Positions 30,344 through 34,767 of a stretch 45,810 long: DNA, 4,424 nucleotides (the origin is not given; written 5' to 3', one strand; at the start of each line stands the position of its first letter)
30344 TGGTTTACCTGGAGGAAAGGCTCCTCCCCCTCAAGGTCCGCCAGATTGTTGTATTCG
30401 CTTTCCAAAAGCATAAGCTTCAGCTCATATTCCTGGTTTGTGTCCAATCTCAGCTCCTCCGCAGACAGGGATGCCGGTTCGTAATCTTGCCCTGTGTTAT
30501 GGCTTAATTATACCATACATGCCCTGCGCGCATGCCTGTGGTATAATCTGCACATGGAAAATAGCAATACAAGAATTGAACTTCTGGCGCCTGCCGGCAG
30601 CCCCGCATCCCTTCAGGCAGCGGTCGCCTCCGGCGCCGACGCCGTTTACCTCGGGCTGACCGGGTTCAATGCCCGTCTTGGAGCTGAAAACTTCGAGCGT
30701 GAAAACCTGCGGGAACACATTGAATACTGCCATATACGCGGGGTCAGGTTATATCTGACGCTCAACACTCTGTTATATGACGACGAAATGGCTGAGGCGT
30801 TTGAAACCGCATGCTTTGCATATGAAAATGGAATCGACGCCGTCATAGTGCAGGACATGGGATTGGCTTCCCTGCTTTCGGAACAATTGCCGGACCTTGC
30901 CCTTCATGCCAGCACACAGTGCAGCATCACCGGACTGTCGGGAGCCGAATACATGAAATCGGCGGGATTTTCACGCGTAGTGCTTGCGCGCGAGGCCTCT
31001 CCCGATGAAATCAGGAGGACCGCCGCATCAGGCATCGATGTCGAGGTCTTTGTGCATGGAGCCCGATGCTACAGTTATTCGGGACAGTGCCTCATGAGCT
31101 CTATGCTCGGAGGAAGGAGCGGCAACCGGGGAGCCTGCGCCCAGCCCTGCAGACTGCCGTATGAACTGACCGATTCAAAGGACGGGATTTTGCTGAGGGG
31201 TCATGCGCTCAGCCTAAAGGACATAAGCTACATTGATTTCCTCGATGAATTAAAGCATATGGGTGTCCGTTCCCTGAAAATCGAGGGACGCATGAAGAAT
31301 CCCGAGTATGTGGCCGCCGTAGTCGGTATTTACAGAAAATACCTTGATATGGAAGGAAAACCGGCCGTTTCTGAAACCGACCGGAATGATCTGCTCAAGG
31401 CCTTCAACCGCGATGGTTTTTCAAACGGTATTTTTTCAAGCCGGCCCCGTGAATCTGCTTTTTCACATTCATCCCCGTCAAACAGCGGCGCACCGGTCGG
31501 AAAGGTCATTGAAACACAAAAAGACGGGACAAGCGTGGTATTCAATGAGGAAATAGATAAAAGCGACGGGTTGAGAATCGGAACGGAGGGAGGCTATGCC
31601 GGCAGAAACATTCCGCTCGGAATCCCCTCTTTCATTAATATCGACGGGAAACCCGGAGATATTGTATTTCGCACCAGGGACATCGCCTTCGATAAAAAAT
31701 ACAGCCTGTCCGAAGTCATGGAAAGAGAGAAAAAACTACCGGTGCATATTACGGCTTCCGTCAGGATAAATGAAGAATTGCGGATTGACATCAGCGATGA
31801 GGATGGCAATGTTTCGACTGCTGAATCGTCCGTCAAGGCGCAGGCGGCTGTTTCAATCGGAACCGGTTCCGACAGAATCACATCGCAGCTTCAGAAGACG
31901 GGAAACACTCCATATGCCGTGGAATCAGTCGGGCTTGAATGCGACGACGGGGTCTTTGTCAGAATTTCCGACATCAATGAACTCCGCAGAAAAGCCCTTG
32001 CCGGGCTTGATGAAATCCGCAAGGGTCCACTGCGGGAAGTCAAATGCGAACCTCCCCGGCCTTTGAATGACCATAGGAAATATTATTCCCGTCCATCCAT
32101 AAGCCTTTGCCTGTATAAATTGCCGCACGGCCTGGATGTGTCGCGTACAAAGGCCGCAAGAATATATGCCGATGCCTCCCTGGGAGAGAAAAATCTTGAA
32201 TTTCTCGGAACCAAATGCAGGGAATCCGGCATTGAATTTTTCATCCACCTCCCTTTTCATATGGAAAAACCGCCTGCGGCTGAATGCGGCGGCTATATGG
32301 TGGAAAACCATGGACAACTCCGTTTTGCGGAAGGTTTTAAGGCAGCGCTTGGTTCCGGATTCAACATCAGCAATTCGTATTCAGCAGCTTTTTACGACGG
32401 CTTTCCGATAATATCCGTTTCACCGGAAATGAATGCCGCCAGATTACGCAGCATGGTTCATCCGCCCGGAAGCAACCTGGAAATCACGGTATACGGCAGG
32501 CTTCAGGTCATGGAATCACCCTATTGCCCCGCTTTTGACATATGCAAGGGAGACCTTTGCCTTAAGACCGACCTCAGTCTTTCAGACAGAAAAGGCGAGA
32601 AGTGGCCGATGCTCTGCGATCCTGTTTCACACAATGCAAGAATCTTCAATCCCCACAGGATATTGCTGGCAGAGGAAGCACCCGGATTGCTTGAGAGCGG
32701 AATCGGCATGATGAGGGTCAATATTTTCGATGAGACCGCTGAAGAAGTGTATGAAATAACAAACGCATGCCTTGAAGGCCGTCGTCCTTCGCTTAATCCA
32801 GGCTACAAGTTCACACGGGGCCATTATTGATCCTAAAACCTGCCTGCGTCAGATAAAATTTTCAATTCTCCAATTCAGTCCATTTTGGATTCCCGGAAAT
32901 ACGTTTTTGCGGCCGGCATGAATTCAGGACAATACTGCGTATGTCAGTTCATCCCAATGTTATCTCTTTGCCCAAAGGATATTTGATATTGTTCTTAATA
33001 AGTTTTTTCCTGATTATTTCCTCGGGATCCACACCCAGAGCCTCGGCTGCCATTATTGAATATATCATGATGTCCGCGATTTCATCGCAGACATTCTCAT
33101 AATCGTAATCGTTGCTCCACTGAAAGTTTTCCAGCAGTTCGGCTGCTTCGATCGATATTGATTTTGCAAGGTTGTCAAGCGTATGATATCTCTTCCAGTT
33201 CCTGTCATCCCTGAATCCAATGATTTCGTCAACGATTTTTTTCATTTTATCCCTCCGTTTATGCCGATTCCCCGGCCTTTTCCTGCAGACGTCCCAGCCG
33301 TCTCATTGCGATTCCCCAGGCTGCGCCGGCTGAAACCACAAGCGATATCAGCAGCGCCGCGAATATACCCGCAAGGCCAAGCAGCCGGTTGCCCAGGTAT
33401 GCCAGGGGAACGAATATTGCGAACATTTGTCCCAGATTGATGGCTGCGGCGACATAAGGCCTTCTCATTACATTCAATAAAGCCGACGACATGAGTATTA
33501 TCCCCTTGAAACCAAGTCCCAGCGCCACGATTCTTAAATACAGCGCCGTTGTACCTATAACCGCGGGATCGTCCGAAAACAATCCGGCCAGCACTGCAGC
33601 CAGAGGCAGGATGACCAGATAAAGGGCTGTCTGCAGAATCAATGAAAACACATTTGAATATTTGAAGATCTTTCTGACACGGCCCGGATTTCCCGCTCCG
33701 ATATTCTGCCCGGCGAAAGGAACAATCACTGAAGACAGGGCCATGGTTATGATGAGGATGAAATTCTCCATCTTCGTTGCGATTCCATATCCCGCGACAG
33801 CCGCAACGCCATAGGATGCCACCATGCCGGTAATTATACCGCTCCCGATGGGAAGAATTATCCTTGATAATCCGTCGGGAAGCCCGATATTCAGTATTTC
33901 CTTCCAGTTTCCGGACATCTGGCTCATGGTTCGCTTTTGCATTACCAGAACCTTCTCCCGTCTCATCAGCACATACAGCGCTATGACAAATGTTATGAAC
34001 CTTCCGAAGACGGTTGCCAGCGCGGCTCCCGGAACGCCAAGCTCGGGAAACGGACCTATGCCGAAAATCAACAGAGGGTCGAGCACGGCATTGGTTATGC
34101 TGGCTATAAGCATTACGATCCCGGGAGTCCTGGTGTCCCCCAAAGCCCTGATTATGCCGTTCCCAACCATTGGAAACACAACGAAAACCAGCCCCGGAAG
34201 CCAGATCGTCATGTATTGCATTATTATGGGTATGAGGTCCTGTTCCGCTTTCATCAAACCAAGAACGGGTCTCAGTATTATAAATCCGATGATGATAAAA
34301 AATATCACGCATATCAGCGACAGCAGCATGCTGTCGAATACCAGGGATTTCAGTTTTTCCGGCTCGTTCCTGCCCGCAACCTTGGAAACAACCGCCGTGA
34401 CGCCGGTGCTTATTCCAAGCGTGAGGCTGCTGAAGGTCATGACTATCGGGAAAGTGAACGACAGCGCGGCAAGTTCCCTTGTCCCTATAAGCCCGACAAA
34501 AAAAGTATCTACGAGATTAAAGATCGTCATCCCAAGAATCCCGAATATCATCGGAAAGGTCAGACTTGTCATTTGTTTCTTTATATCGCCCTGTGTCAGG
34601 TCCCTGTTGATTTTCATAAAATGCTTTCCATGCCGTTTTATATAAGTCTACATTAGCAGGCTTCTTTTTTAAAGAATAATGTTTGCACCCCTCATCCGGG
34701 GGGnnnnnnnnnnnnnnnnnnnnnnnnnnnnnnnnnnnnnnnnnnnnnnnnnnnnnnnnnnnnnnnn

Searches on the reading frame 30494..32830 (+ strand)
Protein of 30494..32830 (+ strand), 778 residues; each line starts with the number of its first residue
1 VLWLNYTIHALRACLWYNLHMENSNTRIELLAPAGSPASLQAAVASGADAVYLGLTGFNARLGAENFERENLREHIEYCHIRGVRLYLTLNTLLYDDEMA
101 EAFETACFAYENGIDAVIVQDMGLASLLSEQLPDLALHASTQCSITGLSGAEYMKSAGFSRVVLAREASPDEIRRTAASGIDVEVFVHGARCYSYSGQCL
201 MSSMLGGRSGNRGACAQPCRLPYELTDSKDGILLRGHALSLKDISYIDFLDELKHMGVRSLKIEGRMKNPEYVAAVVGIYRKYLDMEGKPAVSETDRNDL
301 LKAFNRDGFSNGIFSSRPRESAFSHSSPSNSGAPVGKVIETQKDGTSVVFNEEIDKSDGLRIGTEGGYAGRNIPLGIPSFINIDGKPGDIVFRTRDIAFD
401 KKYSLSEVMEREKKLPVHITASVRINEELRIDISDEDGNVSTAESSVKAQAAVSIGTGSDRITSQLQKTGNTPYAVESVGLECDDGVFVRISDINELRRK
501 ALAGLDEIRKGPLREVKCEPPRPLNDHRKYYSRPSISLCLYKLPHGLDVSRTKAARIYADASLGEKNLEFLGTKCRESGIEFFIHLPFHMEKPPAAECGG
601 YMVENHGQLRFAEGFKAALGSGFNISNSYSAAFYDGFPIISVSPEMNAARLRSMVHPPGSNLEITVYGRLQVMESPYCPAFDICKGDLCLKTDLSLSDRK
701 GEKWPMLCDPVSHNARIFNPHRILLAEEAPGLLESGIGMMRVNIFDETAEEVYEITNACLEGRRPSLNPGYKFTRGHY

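Call 47: search_protein_families(library=pfam, proteins=[window:30494-32830:+], max_evalue=0.00001)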
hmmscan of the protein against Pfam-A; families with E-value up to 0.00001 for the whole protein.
window:30494-32830:+ (778 aa): 2 families
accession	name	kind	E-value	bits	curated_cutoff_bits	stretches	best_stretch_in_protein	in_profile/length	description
PF01136.24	Peptidase_U32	-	7e-74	248.5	22.4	1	102-318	4-231/233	Peptidase family U32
PF12392.13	DUF3656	-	1.2e-19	71.4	22.1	1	391-509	1-108/109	Collagenase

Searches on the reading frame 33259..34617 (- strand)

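Call 47: search_protein_families(library=pfam, proteins=[window:33259-34617:-], max_evalue=0.00001)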
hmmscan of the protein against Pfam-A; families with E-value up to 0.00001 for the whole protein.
window:33259-34617:- (452 aa): 1 family
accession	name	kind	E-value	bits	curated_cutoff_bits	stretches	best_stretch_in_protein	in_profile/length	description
PF01554.23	MatE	-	1.4e-49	168.3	24.9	2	22-182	1-161/161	MatE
